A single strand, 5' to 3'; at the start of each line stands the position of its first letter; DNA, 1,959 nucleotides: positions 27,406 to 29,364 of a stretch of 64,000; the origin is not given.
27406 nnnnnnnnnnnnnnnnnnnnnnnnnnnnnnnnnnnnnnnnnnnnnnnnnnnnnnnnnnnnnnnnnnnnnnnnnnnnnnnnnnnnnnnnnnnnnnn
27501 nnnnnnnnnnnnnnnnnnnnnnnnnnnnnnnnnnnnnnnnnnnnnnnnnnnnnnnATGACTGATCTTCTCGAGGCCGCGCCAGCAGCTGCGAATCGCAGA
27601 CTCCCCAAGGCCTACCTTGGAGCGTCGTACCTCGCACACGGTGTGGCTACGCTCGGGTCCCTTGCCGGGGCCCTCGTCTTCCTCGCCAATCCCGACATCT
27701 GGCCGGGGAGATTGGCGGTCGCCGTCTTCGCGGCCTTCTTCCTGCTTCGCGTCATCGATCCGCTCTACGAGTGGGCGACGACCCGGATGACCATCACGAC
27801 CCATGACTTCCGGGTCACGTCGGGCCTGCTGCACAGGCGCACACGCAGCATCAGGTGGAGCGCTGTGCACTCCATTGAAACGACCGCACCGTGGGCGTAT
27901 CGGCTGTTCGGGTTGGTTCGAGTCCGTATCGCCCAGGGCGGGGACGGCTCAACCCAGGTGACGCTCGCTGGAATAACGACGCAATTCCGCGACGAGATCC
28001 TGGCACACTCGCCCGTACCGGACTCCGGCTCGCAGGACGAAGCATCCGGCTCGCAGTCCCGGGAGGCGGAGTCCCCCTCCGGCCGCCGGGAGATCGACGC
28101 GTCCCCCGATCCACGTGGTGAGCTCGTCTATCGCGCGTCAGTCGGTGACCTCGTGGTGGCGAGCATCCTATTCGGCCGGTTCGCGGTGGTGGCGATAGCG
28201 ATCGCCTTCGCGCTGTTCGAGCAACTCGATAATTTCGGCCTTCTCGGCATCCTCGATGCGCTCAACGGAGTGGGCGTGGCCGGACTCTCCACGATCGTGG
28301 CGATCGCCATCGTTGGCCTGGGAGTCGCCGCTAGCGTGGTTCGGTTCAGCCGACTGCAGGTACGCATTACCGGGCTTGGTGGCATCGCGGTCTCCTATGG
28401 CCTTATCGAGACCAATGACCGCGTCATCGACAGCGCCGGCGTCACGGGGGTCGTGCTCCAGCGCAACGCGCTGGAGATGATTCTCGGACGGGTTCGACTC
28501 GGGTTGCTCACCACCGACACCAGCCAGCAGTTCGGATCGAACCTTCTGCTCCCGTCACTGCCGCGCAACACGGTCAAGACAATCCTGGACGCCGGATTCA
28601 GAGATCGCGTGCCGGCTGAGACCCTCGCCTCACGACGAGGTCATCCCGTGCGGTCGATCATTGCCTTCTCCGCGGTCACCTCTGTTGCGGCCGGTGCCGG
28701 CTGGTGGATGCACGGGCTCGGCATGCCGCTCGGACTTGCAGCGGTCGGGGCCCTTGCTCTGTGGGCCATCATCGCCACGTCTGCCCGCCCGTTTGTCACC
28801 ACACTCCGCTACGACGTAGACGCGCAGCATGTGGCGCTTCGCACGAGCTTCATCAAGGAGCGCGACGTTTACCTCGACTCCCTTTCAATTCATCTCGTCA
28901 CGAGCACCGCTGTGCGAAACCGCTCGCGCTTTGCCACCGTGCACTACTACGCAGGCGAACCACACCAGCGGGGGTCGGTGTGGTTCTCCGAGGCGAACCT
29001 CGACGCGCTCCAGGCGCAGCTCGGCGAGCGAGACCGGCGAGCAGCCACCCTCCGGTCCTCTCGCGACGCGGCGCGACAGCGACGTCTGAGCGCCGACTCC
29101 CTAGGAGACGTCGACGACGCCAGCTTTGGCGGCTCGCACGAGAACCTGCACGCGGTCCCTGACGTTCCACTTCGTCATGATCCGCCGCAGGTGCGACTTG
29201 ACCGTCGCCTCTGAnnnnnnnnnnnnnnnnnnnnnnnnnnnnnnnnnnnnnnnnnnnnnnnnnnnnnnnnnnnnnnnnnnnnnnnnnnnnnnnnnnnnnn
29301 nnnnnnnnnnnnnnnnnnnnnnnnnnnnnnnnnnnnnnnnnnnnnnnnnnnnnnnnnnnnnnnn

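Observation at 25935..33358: Bacteriocin island: toxin gene followed by YdbS/YdbT-like PH-domain proteins, a two-component system, flotillin and DoxX, bounded by a phage-type GIY-YIG gene and tRNA-Glu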

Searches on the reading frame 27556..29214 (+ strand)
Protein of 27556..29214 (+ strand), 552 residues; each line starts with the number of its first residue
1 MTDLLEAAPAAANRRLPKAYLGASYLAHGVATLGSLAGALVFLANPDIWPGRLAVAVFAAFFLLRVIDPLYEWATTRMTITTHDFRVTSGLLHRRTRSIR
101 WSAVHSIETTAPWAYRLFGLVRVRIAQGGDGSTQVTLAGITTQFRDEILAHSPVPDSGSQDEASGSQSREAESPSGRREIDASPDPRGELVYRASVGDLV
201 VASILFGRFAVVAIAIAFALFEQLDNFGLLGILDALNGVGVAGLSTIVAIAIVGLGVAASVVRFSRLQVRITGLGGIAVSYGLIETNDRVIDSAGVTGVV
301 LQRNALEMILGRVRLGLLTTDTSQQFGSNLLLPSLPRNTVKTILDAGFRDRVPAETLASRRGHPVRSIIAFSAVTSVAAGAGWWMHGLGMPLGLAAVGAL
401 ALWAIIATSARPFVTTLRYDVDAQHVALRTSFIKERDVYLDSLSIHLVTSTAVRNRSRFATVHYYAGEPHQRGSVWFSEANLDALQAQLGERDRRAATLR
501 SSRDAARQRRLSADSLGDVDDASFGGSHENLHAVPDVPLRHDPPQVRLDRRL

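Call 4: search_protein_families(library=pfam, proteins=[window:27556-29214:+], max_evalue=0.01)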
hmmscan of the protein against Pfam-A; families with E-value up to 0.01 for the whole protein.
window:27556-29214:+ (552 aa): 1 family
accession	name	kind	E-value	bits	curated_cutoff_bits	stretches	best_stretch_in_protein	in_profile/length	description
PF03703.20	bPH_2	-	2.9e-12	47.1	22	1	73-139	1-65/78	Bacterial PH domain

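Call 31: find_homologous_proteins(query=window:27556-29211:+, max_evalue=1e-10)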
Query window:27556-29211:+ (552 aa): 10 proteins with E <= 1e-10 among 8000 candidates.
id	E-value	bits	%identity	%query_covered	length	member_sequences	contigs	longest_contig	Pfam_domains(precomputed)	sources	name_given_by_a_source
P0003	0.0e+0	1193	100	100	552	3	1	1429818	PF03703.21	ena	-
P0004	6.3e-245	832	76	93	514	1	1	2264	PF03703.21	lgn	-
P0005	1.2e-184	633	63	93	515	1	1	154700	PF03703.21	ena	-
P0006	1.2e-181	623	58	92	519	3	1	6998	PF03703.21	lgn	-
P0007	3.6e-179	615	56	89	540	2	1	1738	PF03703.21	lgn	-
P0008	3.3e-176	605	56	88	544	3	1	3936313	PF03703.21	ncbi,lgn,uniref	ncbi:PH domain-containing protein [Microbacterium sp. LTA6]|uniref:PH domain-containing protein n=1 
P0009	4.8e-169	582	53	95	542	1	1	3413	PF03703.21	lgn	-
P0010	1.1e-166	574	52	87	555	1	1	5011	PF03703.21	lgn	-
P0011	3.8e-164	566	52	87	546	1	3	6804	PF03703.21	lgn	-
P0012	6.4e-164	565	53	93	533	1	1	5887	PF03703.21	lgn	-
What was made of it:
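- Specificity of YdbT: only 10 proteins reached E<=1e-10 in 5.8 billion, and all lie in the cassette where the context is visible (call 31).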

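Call 32: find_encoding_contigs(protein=P0005, flank=10000, max_places=3)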
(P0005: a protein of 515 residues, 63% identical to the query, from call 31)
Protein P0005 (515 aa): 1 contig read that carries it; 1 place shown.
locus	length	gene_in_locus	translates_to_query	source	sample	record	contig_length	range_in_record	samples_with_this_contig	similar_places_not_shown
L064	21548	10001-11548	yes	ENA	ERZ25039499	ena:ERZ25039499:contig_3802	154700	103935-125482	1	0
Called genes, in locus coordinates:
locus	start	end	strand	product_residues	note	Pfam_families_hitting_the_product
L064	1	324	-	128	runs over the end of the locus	-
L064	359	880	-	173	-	-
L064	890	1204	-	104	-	PF00072:Response_reg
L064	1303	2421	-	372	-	-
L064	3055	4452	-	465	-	PF00296:Bac_luciferase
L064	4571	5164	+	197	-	PF02525:Flavodoxin_2, PF03358:FMN_red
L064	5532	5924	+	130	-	PF00005:ABC_tran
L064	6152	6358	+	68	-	-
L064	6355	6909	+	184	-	PF00528:BPD_transp_1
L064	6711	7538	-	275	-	-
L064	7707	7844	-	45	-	-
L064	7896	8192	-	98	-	-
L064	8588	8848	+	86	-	-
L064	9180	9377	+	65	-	-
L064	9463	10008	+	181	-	PF03703:bPH_2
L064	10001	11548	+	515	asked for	PF03703:bPH_2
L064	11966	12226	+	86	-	-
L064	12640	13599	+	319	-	PF07730:HisKA_3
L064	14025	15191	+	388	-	PF01145:Band_7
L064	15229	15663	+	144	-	-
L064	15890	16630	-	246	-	PF00781:DAGK_cat, PF19279:YegS_C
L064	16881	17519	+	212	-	PF13483:Lactamase_B_3, PF12706:Lactamase_B_2 (weak)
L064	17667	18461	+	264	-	-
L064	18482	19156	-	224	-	PF13411:MerR_1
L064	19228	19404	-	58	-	-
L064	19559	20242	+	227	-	-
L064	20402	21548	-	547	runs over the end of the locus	PF03109:ABC1, PF01636:APH (weak), PF27536:UbiB_helical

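Call 33: find_encoding_contigs(protein=P0008, flank=10000, max_places=3)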
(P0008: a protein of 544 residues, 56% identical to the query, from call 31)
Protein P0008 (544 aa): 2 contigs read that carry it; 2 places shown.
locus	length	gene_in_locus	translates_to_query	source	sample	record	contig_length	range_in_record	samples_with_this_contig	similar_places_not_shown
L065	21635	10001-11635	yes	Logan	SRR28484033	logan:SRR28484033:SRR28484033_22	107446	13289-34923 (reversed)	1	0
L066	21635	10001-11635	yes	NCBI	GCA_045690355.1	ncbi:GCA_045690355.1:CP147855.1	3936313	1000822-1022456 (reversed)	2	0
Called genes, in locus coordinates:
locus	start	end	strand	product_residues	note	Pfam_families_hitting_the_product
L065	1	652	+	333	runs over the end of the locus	PF01156:IU_nuc_hydro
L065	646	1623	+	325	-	PF00962:A_deaminase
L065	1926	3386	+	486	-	PF00171:Aldedh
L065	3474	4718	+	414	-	PF07690:MFS_1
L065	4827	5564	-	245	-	PF00106:adh_short, PF08659:KR, PF13561:adh_short_C2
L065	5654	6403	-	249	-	PF00106:adh_short, PF08659:KR, PF23441:SDR, PF13561:adh_short_C2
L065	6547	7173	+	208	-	PF00440:TetR_N, PF16859:TetR_C_11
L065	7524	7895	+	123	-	PF12840:HTH_20 (faint)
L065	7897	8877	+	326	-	PF10604:Polyketide_cyc2, PF08327:AHSA1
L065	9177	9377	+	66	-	-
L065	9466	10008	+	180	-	PF03703:bPH_2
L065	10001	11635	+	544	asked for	PF03703:bPH_2 (weak)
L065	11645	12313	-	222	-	PF00072:Response_reg, PF08281:Sigma70_r4_2, PF00196:GerE, PF13384:HTH_23 (faint)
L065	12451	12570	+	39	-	-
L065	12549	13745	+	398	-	PF07730:HisKA_3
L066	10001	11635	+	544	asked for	PF03703:bPH_2 (weak)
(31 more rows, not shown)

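Call 34: find_encoding_contigs(protein=P0006, flank=10000, max_places=3)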
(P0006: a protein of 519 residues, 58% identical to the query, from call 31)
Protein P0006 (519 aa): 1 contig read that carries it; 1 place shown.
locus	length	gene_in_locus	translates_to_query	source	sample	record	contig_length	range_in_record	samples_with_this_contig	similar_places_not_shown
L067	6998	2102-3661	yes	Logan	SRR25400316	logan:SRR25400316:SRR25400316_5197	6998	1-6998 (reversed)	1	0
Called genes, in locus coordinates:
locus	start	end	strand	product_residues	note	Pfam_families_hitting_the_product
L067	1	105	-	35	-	?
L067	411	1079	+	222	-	PF09844:DUF2071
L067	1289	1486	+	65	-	-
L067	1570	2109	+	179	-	PF03703:bPH_2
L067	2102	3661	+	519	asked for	PF03703:bPH_2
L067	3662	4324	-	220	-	PF00072:Response_reg, PF00196:GerE, PF08281:Sigma70_r4_2 (weak)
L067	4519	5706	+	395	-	PF07730:HisKA_3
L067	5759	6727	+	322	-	PF01758:SBF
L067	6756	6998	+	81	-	?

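Call 35: find_encoding_contigs(protein=P0011, flank=10000, max_places=3)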
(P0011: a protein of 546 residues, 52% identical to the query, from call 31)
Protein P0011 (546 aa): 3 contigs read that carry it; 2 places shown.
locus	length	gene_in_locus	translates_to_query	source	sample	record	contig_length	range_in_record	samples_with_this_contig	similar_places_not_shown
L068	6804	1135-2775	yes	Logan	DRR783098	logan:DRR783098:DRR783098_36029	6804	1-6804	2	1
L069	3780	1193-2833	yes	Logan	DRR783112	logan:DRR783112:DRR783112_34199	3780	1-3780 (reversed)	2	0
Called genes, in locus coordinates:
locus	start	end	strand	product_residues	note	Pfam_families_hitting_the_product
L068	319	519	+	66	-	-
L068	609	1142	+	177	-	PF03703:bPH_2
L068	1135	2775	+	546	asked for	PF03703:bPH_2 (weak)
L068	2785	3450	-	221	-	PF00072:Response_reg, PF08281:Sigma70_r4_2, PF00196:GerE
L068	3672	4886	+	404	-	PF07730:HisKA_3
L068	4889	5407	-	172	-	PF00440:TetR_N, PF17920:TetR_C_16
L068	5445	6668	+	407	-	PF01946:Thi4 (faint), PF00890:FAD_binding_2 (faint), PF01266:DAO (faint), PF01494:FAD_binding_3, PF04820:Trp_halogenase (faint), PF05834:Lycopene_cycl (weak), PF12831:FAD_oxidored, PF13450:NAD_binding_8 (weak)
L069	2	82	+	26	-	?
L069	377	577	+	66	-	-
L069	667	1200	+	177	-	PF03703:bPH_2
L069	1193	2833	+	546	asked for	PF03703:bPH_2 (weak)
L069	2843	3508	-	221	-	PF00072:Response_reg, PF08281:Sigma70_r4_2, PF00196:GerE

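Call 36: find_encoding_contigs(protein=P0012, flank=10000, max_places=3)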
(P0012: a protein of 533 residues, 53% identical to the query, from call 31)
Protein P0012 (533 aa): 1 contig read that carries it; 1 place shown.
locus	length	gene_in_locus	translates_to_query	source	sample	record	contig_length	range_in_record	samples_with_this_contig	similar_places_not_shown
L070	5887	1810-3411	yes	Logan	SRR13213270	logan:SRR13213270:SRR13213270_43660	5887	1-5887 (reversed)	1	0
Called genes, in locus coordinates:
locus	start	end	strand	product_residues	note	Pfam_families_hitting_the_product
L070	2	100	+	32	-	?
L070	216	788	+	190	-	-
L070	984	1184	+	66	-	-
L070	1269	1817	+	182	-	PF03703:bPH_2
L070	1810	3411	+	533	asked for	PF03703:bPH_2 (weak)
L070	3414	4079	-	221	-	PF00072:Response_reg, PF08281:Sigma70_r4_2 (weak), PF00196:GerE, PF13384:HTH_23 (faint)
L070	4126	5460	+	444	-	PF07730:HisKA_3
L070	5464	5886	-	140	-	?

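Call 37: find_encoding_contigs(protein=P0010, flank=10000, max_places=3)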
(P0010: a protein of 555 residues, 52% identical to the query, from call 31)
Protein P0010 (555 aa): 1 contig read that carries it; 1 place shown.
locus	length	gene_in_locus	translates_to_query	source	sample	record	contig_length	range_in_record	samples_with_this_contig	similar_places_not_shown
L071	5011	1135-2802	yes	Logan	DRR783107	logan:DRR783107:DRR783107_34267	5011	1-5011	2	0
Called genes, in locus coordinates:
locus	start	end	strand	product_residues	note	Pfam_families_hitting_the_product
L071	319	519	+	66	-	-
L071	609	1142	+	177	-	PF03703:bPH_2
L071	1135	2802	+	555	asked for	PF03703:bPH_2 (weak)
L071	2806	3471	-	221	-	PF00072:Response_reg, PF08281:Sigma70_r4_2, PF00196:GerE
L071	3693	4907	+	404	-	PF07730:HisKA_3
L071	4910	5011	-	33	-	?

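Call 60: search_protein_families(library=ncbifam, proteins=[window:27556-29214:+], max_evalue=0.01)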
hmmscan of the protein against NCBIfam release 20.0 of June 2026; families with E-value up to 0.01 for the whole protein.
window:27556-29214:+ (552 aa): 0 families

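Call 63: search_protein_families(library=pfam, proteins=[L070:216-788:+], max_evalue=1)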
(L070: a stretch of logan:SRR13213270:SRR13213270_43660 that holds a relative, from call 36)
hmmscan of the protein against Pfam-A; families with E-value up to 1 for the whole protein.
L070:216-788:+ (190 aa): 5 families
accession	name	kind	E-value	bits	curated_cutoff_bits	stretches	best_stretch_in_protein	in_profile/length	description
PF20197.3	DUF6560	-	0.0068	17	27.8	1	43-121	53-128/174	Family of unknown function (DUF6560)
PF01545.26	Cation_efflux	-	0.066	13.4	26.6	1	12-60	38-86/198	Cation efflux family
PF00487.30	FA_desaturase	-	0.11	12.7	29.7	1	15-106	107-193/253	Fatty acid desaturase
PF00335.26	Tetraspanin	-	0.13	12.3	32.1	1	11-59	13-64/225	Tetraspanin family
PF07331.16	TctB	-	0.28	11.8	29.1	1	9-90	32-129/137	Tripartite tricarboxylate transporter TctB family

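Call 76: search_protein_families(library=padloc, proteins=[window:27556-29214:+], max_evalue=0.001)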
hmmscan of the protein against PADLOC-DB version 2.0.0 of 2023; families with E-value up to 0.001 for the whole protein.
window:27556-29214:+ (552 aa): 0 families

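Call 77: predict_structure(alignment_id=A4)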
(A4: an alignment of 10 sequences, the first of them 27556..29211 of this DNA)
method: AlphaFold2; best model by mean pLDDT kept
length: 552 residues; sequences in the alignment: 10
mean_pLDDT: 54.9   pTM: 0.38
mean pLDDT of the five models: 54.9, 47.9, 47.6, 45.7, 44.6
residues with pLDDT >= 90: 1; 70-90: 108; 50-70: 225; < 50: 218
segments of 3 or more residues with pLDDT < 50: 1-10, 29-33, 48-50, 52-54, 129-132, 159-186, 204-213, 221-226, 229-242, 281-299, 305-331, 442-459, 461-475, 513-552
pLDDT, mean of each block of 10 residues (from residue 1): 35 72 61 48 48 54 62 78 79 67 77 70 69 66 84 67 25 24 42 59 47 48 47 47 55 57 57 54 42 42 48 35 37 58 63 62 68 81 83 69 74 62 61 61 45 48 42 51 62 55 51 41 28 27 29 29
secondary structure, 60 per line:
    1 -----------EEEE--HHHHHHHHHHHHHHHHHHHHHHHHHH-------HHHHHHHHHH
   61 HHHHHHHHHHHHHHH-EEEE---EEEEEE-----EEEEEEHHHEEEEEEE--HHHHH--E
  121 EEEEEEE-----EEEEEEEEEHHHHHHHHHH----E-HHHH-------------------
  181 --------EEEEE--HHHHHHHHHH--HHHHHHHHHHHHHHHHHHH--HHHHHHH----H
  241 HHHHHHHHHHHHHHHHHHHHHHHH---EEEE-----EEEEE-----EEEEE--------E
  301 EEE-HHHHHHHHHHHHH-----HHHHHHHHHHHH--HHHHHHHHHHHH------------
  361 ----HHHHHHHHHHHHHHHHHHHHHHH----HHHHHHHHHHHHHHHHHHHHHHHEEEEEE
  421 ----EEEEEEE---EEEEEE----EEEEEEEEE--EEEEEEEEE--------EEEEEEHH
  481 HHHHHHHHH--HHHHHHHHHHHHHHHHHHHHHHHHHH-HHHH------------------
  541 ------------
elements in order: E12-15 H18-43 H51-75 E77-80 E84-89 E95-100 E104-110 H113-117 E120-127 E133-141 H142-151 H158-161 E189-193 H196-205 H208-226 H229-235 H240-264 E268-271 E277-281 E287-291 E300-303 H305-317 H323-334 H337-348 H365-387 H392-414 E415-420 E425-431 E435-440 E445-453 E456-464 E473-478 H479-489 H492-517 H519-522
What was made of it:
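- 27556..29214 (+): ydbT-like gene (552 aa): three pairs of transmembrane helices, each followed by a beta-rich module. Only the first module is recognised as bPH_2. It overlaps ydbS by 8 nt. The AlphaFold model has low confidence (pLDDT 55) but shows 3 x (2 helices + strands + helix) (call 77).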

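Call 88: find_encoding_contigs(protein=P0009, flank=10000, max_places=3)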
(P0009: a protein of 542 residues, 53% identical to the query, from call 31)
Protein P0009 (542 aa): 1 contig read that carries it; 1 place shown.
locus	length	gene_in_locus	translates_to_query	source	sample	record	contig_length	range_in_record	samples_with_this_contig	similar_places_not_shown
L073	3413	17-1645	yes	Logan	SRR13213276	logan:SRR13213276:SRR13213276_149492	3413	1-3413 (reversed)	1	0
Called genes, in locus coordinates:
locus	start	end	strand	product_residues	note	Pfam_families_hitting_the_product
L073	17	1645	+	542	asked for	PF03703:bPH_2 (weak)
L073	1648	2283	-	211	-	PF00072:Response_reg, PF00196:GerE, PF08281:Sigma70_r4_2 (weak)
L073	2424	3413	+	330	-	?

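Call 89: find_encoding_contigs(protein=P0004, flank=10000, max_places=3)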
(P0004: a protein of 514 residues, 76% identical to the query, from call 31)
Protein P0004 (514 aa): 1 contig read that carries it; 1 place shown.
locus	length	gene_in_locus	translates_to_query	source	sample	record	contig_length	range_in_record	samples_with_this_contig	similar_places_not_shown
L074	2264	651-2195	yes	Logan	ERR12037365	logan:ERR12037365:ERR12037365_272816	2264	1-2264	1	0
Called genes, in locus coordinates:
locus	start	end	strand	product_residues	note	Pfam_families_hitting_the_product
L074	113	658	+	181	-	PF03703:bPH_2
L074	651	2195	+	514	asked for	PF03703:bPH_2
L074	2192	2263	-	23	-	?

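Call 95: search_dna_similar(query=window:27556-29211:+, collection=plasmids, mode=protein, max_evalue=0.00001, max_rows=10)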
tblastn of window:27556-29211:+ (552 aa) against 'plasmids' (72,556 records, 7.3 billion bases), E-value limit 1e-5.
No match.

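Call 97: find_related_loci(query=A4, collection=metagenome_contigs, flank=10000)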
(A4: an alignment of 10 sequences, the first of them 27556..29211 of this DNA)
Query A4 (552 aa) in metagenome_contigs; peptide patterns used: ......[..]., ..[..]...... (x = any residue, [..] = any of these).
312 stretches matched a pattern, but none encodes a relative of the query by tblastn (E <= 1e-3).

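Call 99: search_solved_structures(query=A4, max_evalue=1)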
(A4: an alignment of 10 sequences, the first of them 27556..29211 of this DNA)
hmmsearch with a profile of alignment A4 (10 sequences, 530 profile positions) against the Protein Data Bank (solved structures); distinct sequences matched with E-value up to 1: 0.
